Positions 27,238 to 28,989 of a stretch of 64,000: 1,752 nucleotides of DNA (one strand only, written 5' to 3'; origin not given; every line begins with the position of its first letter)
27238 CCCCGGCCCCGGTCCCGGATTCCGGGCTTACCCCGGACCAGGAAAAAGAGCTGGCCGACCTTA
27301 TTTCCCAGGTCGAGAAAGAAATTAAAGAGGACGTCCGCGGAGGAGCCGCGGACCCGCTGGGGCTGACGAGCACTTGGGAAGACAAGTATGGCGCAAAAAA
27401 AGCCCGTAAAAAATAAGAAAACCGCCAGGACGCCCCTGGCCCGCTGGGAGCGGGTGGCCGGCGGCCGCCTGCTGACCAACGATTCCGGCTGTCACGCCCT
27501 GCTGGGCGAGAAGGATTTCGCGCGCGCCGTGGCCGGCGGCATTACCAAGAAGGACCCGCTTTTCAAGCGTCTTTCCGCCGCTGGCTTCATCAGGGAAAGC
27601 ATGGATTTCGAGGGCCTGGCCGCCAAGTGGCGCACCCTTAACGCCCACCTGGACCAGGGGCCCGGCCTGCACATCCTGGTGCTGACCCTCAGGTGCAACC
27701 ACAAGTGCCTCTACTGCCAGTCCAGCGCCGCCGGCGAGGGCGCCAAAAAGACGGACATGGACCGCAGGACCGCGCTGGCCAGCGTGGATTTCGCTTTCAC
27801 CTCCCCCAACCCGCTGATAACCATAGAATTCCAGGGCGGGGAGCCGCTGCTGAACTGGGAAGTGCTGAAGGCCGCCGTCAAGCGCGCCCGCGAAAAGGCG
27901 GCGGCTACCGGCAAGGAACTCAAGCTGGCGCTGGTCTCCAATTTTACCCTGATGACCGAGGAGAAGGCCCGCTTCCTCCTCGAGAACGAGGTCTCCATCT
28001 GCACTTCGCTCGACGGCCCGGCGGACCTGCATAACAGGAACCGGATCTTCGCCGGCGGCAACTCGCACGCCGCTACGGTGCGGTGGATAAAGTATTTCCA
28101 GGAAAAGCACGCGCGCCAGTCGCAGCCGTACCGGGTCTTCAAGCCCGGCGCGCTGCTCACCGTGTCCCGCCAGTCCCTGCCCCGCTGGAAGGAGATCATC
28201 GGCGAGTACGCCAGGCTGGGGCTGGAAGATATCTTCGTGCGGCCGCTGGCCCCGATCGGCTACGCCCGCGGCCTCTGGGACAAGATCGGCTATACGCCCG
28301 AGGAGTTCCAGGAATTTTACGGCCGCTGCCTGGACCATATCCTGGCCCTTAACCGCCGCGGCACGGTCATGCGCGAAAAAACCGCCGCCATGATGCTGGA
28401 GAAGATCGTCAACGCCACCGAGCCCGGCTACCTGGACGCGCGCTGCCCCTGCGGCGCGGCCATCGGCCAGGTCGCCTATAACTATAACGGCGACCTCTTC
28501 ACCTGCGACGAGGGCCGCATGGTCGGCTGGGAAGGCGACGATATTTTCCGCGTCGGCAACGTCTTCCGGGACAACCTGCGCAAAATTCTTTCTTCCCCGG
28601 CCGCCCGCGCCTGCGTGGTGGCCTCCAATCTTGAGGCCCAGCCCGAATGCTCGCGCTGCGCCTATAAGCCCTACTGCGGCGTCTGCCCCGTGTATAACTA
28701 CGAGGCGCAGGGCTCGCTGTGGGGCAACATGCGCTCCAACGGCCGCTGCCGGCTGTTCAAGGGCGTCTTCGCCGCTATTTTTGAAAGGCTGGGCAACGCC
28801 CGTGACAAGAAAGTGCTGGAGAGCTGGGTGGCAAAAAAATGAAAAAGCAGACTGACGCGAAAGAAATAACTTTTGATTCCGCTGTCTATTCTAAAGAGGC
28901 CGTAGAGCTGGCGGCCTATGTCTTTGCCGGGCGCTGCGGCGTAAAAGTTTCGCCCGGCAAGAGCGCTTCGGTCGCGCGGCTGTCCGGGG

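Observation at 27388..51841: Three HxsB-like SPASM paralogs, one with visibly eroded auxiliary-cluster cysteines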

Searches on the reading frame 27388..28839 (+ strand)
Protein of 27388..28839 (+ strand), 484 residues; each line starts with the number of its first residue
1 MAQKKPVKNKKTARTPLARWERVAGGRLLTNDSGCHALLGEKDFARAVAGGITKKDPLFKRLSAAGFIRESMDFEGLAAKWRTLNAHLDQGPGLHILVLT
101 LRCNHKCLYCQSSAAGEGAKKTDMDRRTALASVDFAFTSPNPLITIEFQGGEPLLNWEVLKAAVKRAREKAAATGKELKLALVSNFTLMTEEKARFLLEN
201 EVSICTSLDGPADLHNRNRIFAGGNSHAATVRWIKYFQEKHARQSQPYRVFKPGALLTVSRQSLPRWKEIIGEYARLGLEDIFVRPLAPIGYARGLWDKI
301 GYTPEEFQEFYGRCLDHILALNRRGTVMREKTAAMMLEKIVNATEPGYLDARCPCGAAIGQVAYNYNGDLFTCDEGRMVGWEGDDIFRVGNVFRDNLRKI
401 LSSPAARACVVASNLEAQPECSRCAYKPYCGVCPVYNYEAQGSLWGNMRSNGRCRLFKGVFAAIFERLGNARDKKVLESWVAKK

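Call 6: search_protein_families(library=ncbifam, proteins=[window:27388-28839:+], max_evalue=0.01)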
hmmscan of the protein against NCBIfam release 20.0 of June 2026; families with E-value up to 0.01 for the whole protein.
window:27388-28839:+ (484 aa): 60 families (the best 25 are shown)
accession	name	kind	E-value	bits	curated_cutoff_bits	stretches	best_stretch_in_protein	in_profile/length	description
TIGR03978.1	rSAM_paired_1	equivalog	1e-140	469.6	370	1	19-481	5-466/466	His-Xaa-Ser system radical SAM maturase HxsB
NF047865.1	rSAM_PapB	equivalog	5.5e-39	134.3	340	1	97-443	7-326/330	PapB family radical SAM/SPASM ranthipeptide maturase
TIGR04064.1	rSAM_nif11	equivalog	1e-36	126.7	518.7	2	97-231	82-218/459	nif11-like peptide radical SAM maturase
TIGR04068.1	rSAM_ocin_clost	equivalog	4.1e-31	108.4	500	1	54-240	45-235/462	Cys-rich peptide radical SAM maturase CcpM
TIGR03906.1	quino_hemo_SAM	equivalog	1.9e-30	105.9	453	1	96-232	97-235/467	quinohemoprotein amine dehydrogenase maturation protein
TIGR03942.1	sulfatase_rSAM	equivalog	3.1e-24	85.7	349.45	1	100-468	8-357/363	anaerobic sulfatase maturase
TIGR03974.1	rSAM_six_Cys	equivalog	3.3e-24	85.6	425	1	99-448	103-431/451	thioether cross-link-forming SCIFF peptide maturase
NF040492.1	not_ScfB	exception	3.8e-24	85.4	855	1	99-442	101-424/450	ScfB-related radical SAM/SPASM orphan maturase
NF035951.1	rSAM_RumMC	equivalog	2.7e-22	79.1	720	1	88-241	107-263/510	RumMC family radical SAM sactipeptide maturase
TIGR04163.1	rSAM_cobopep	equivalog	1.9e-21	76.4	375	1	100-460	71-411/428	peptide-modifying radical SAM enzyme CbpB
NF041298.1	rSAM_mat_DynA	equivalog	3.5e-20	72.3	450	1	100-444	8-332/356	dynobactin maturation radical SAM/SPASM protein DynA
NF038170.1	lachnocin_rSAM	equivalog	3.8e-19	68.9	550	1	97-243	80-229/440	lachnocin radical SAM maturase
TIGR04280.1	geopep_mat_rSAM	hypoth_equivalog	6.4e-19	68.2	400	1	94-230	85-223/428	geopeptide radical SAM maturase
TIGR04083.1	rSAM_pep_methan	hypoth_equivalog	2.4e-17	62.9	300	1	97-470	4-345/376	TIGR04083 family peptide-modifying radical SAM enzyme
NF038107.1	rSAM_NF038107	equivalog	4.4e-16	58.7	600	1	96-227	88-222/444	Cys-every-fifth radical SAM/SPASM peptide maturase CefB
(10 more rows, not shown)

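Call 7: search_protein_families(library=pfam, proteins=[window:27388-28839:+], max_evalue=0.01)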
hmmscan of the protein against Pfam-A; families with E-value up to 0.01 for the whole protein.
window:27388-28839:+ (484 aa): 3 families
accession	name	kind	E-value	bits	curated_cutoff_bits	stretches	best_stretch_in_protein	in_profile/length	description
PF04055.27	Radical_SAM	-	9.5e-13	49.1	29.5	1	98-240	2-139/166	Radical SAM superfamily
PF13353.11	Fer4_12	-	1.6e-08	35.4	22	1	90-204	2-113/137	4Fe-4S single cluster domain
PF13186.11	SPASM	-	4.3e-06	27.4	21.5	1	355-424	1-66/67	Iron-sulfur cluster-binding domain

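Call 18: search_solved_structures(query=window:27388-28839:+, max_evalue=0.001, show_alignments=3)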
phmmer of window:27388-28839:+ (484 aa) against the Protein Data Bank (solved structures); distinct sequences matched with E-value up to 0.001: 4.
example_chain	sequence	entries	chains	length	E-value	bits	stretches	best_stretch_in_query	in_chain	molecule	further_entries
5wgg_A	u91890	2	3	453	4.2e-20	74.9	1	98-439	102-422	Radical SAM domain protein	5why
4k37_A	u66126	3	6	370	1.9e-10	43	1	99-471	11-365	Anaerobic sulfatase-maturating enzyme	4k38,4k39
4k36_A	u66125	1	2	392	2.2e-10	42.9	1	99-471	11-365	Anaerobic sulfatase-maturating enzyme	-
8vpo_A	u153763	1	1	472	3.9e-05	25.6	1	97-239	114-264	Radical SAM core domain-containing protein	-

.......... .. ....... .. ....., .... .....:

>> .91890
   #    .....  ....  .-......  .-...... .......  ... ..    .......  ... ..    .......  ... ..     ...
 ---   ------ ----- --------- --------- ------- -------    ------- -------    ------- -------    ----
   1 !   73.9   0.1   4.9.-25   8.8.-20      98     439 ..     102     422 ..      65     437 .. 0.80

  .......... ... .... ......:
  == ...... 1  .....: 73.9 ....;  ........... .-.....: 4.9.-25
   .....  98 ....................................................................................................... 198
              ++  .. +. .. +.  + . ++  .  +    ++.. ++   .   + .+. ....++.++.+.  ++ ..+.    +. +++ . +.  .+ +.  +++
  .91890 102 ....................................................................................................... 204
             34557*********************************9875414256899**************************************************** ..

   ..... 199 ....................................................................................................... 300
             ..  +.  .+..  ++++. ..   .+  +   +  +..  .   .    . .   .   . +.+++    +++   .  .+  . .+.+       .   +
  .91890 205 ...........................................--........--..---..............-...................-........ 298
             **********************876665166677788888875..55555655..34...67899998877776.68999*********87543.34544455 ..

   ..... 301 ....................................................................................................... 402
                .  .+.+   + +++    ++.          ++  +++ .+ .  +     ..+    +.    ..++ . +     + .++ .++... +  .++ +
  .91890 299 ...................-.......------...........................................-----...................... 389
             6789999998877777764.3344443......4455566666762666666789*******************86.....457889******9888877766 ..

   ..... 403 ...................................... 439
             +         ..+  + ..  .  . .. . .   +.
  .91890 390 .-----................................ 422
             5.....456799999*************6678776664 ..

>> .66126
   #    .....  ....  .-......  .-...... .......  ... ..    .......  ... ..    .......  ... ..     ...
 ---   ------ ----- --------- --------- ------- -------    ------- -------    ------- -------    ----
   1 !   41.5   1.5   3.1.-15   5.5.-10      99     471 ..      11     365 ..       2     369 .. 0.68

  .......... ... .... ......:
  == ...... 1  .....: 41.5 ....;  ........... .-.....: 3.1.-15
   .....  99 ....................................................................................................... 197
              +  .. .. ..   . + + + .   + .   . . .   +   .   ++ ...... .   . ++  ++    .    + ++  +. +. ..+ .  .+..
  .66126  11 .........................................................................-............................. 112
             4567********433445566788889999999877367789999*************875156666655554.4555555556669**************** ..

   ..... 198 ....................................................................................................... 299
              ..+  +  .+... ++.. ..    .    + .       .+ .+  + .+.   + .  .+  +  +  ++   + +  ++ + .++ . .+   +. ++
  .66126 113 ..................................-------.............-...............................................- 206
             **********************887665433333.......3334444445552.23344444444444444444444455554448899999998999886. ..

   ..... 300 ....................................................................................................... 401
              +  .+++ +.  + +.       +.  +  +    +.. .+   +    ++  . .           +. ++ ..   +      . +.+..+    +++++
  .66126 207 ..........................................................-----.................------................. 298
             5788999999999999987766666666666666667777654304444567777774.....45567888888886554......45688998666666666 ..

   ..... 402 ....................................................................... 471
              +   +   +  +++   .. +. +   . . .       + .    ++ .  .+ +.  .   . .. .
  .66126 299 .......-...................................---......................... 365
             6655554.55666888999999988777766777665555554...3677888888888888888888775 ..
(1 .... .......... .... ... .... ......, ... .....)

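Call 61: search_dna_similar(query=window:27388-28839:+, collection=plasmids, mode=protein, max_rows=8, max_evalue=1e-20)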
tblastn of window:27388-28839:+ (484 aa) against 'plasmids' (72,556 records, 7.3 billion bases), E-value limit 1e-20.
Records with a match: 412; places in all: 413; records where one place covers at least 80% of the query: 368.
Best place of each record, by identity: <60% 412.
By first word of the organism name: Klebsiella 317; Rhizobium 29; Agrobacterium 26; Sinorhizobium 8; Mesorhizobium 4; Paracoccus 4; Novosphingobium 3; Aeromonas 2; Roseomonas 2; Sphingobium 2; and 14 more.
By predicted mobility (MOB-suite, as given by PLSDB): conjugative 325; non-mobilizable 80; mobilizable 7.
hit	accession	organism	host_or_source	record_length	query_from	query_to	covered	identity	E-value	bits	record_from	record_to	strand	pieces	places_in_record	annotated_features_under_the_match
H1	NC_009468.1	Acidiphilium cryptum JF-5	-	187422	19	482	96%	36.3%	9e-80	278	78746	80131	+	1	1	hxsB: His-Xaa-Ser system radical SAM maturase HxsB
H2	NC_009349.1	Aeromonas salmonicida subsp. salmonicida A449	-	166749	8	483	98%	34.8%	9e-83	286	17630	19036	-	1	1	hxsB: His-Xaa-Ser system radical SAM maturase HxsB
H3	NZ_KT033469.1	Aeromonas salmonicida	-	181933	8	483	98%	34.8%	9e-83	286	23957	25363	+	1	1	hxsB: His-Xaa-Ser system radical SAM maturase HxsB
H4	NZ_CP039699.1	Novosphingobium sp. EMRT-2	cell,freshwater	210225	25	480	94%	36.2%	2e-81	282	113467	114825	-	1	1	hxsB: His-Xaa-Ser system radical SAM maturase HxsB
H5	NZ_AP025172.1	Cupriavidus sp. P-10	-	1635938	8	483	98%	34.6%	3e-84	290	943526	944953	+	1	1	none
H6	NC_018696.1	Paraburkholderia phenoliruptrix BR3459a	Mimosa flocculosa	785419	28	482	94%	36.2%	2e-84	291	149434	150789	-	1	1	hxsB: His-Xaa-Ser system radical SAM maturase HxsB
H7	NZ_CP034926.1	Roseomonas mucosa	Homo sapiens,tissue sample,Clinical, ...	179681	19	484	96%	34.8%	1e-76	269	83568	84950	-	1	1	hxsB: His-Xaa-Ser system radical SAM maturase HxsB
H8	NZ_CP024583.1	Roseomonas sp. FDAARGOS_362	Homo sapiens,peripheral Blood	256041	19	484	96%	34.8%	1e-76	269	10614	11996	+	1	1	hxsB: His-Xaa-Ser system radical SAM maturase HxsB | hypothetical protein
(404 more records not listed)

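Call 62: get_annotated_region(hit=H2, flank=4000)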
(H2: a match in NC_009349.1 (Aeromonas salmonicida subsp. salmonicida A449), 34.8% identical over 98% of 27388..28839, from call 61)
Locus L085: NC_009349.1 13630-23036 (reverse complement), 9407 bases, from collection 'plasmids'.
description: Aeromonas salmonicida subsp. salmonicida A449 plasmid 4, complete sequence
organism: Aeromonas salmonicida subsp. salmonicida A449 (NCBI taxid 382245)
taxonomy: Bacteria; Pseudomonadota; Gammaproteobacteria; Aeromonadales; Aeromonadaceae; Aeromonas; Aeromonas salmonicida; Aeromonas salmonicida subsp. salmonicida A449
host: -; source: -; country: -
typing (MOB-suite, as given by PLSDB): conjugative; replicon rep_cluster_71; relaxase MOBH,MOBH; mating-pair formation MPF_F
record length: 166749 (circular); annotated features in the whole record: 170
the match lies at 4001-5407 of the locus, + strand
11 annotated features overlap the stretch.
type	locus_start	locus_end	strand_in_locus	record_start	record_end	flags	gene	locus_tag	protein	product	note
CDS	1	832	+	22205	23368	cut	-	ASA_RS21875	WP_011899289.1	KorB domain-containing protein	-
CDS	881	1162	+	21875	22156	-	-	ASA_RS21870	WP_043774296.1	helix-turn-helix domain-containing protein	-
CDS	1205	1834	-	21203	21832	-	-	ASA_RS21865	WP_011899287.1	type I restriction endonuclease subunit M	-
CDS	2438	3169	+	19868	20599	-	-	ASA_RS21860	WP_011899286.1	hypothetical protein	-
CDS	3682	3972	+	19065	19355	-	hxsD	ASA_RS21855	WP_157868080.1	His-Xaa-Ser system protein HxsD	-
CDS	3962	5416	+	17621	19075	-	hxsB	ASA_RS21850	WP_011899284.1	His-Xaa-Ser system radical SAM maturase HxsB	-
CDS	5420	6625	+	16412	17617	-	hxsC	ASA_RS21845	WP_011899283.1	His-Xaa-Ser system radical SAM maturase HxsC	-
CDS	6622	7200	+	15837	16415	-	hxsA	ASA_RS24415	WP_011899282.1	His-Xaa-Ser repeat protein HxsA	-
CDS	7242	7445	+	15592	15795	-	-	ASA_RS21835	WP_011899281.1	DUF5334 family protein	-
CDS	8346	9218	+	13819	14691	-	-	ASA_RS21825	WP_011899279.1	TnsA endonuclease N-terminal domain-containing protein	-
CDS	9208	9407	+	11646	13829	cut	-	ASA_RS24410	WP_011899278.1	hypothetical protein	-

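Call 64: get_annotated_region(hit=H1, flank=3000)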
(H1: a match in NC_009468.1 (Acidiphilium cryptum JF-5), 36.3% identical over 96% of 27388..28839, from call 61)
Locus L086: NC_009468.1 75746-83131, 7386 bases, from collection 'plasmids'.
description: Acidiphilium cryptum JF-5 plasmid pACRY02, complete sequence
organism: Acidiphilium cryptum JF-5 (NCBI taxid 349163)
taxonomy: Bacteria; Pseudomonadota; Alphaproteobacteria; Rhodospirillales; Acetobacteraceae; Acidiphilium; Acidiphilium cryptum; Acidiphilium cryptum JF-5
host: -; source: -; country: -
typing (MOB-suite, as given by PLSDB): non-mobilizable; replicon rep_cluster_1239; mating-pair formation MPF_I
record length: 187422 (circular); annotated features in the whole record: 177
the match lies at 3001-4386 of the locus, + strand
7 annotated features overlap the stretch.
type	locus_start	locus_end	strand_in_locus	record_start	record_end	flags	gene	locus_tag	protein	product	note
CDS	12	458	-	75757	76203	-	-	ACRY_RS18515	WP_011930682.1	hypothetical protein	-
CDS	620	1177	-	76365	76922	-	-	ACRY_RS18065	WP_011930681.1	hypothetical protein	-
CDS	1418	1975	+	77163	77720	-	-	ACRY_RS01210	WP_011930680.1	nucleoside 2-deoxyribosyltransferase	-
CDS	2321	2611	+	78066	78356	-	hxsA2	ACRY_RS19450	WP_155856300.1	His-Xaa-Ser repeat protein HxsA2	-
CDS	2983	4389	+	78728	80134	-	hxsB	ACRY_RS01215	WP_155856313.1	His-Xaa-Ser system radical SAM maturase HxsB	-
CDS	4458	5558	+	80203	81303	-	hxsC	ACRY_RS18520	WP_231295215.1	His-Xaa-Ser system radical SAM maturase HxsC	-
CDS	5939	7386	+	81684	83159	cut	-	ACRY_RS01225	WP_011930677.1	AAA family ATPase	-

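Call 65: get_annotated_region(hit=H6, flank=3000)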
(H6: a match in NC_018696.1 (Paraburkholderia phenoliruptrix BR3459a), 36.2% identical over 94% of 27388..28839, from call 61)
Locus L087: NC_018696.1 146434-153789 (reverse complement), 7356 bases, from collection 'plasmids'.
description: Paraburkholderia phenoliruptrix BR3459a plasmid pSYMBR3459, complete sequence
organism: Paraburkholderia phenoliruptrix BR3459a (NCBI taxid 1229205)
taxonomy: Bacteria; Pseudomonadota; Betaproteobacteria; Burkholderiales; Burkholderiaceae; Paraburkholderia; Paraburkholderia phenoliruptrix; Paraburkholderia phenoliruptrix BR3459a
host: -; source: Mimosa flocculosa; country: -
typing (MOB-suite, as given by PLSDB): conjugative; relaxase MOBP; mating-pair formation MPF_T
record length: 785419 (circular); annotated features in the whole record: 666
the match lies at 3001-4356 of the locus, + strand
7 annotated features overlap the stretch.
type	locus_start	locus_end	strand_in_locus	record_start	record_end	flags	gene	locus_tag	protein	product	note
CDS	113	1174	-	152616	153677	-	-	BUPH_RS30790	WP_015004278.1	IS630 family transposase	-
CDS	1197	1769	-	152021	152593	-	-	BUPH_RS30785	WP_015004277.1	hypothetical protein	-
CDS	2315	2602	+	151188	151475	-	hxsA2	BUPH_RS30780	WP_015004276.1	His-Xaa-Ser repeat protein HxsA2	-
CDS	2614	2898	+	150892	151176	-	hxsD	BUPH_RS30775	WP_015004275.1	His-Xaa-Ser system protein HxsD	-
CDS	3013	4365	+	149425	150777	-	hxsB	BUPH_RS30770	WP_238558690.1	His-Xaa-Ser system radical SAM maturase HxsB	-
CDS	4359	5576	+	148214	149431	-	hxsC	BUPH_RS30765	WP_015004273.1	His-Xaa-Ser system radical SAM maturase HxsC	-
CDS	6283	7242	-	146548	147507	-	-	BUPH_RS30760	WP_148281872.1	HNH endonuclease signature motif containing protein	-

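Call 66: search_dna_similar(query=L085:3962-5413:+, collection=plasmids, mode=protein, max_rows=14, rows=spread, max_evalue=1e-30)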
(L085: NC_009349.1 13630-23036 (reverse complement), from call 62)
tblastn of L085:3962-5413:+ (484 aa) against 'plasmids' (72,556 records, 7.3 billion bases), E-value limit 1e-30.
Records with a match: 412; places in all: 413; records where one place covers at least 80% of the query: 349.
Best place of each record, by identity: >=99% 2; <60% 410.
By first word of the organism name: Klebsiella 316; Rhizobium 29; Agrobacterium 26; Sinorhizobium 8; Mesorhizobium 4; Novosphingobium 3; Raoultella 3; Aeromonas 2; Sphingobium 2; Roseomonas 2; and 15 more.
By predicted mobility (MOB-suite, as given by PLSDB): conjugative 325; non-mobilizable 80; mobilizable 7.
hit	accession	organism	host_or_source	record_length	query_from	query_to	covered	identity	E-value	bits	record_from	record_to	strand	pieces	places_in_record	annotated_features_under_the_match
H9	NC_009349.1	Aeromonas salmonicida subsp. salmonicida A449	-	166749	1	484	100%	100.0%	0e+0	1009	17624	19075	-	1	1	hxsB: His-Xaa-Ser system radical SAM maturase HxsB | hxsD: His-Xaa-Ser system protein HxsD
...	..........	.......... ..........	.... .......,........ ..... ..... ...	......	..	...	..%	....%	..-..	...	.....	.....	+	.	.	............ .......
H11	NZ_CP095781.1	Klebsiella pneumoniae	Homo sapiens,venous catheter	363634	20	479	95%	32.9%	5e-72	255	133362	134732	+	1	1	hxsB: His-Xaa-Ser system radical SAM maturase HxsB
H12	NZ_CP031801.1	Klebsiella pneumoniae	Homo sapiens,rectal swab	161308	20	479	95%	32.9%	5e-72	255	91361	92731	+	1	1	hxsB: His-Xaa-Ser system radical SAM maturase HxsB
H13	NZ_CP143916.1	Klebsiella pneumoniae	wastewater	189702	20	479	95%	32.9%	5e-72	255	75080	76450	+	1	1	hxsB: His-Xaa-Ser system radical SAM maturase HxsB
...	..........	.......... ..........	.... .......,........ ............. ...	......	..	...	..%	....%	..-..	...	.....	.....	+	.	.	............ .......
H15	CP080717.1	Klebsiella pneumoniae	Homo sapiens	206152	20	479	95%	32.9%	5e-72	255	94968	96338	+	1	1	none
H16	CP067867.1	Klebsiella pneumoniae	Homo sapiens,other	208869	20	479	95%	32.9%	5e-72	255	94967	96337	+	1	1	hxsB: His-Xaa-Ser system radical SAM maturase HxsB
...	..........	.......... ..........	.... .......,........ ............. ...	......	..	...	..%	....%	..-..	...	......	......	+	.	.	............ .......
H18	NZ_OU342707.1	Klebsiella pneumoniae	Homo sapiens,urine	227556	20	479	95%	32.9%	5e-72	255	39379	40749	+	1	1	hxsB: His-Xaa-Ser system radical SAM maturase HxsB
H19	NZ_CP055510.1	Klebsiella pneumoniae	culture,Wastewater effluent sample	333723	20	479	95%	32.9%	5e-72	255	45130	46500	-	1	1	hxsB: His-Xaa-Ser system radical SAM maturase HxsB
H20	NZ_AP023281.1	Agrobacterium vitis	Vitis vinifera,grapevine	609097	22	469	93%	27.8%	2e-40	162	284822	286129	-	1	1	hxsB: His-Xaa-Ser system radical SAM maturase HxsB | hypothetical protein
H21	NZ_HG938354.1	Neorhizobium galegae bv. orientalis str. HAMBI 540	Galega orientalis root nodule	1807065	105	469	75%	29.8%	1e-37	154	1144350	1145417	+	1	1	record has no annotation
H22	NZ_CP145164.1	Raoultella ornithinolytica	-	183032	20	281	54%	34.1%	5e-33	140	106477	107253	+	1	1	none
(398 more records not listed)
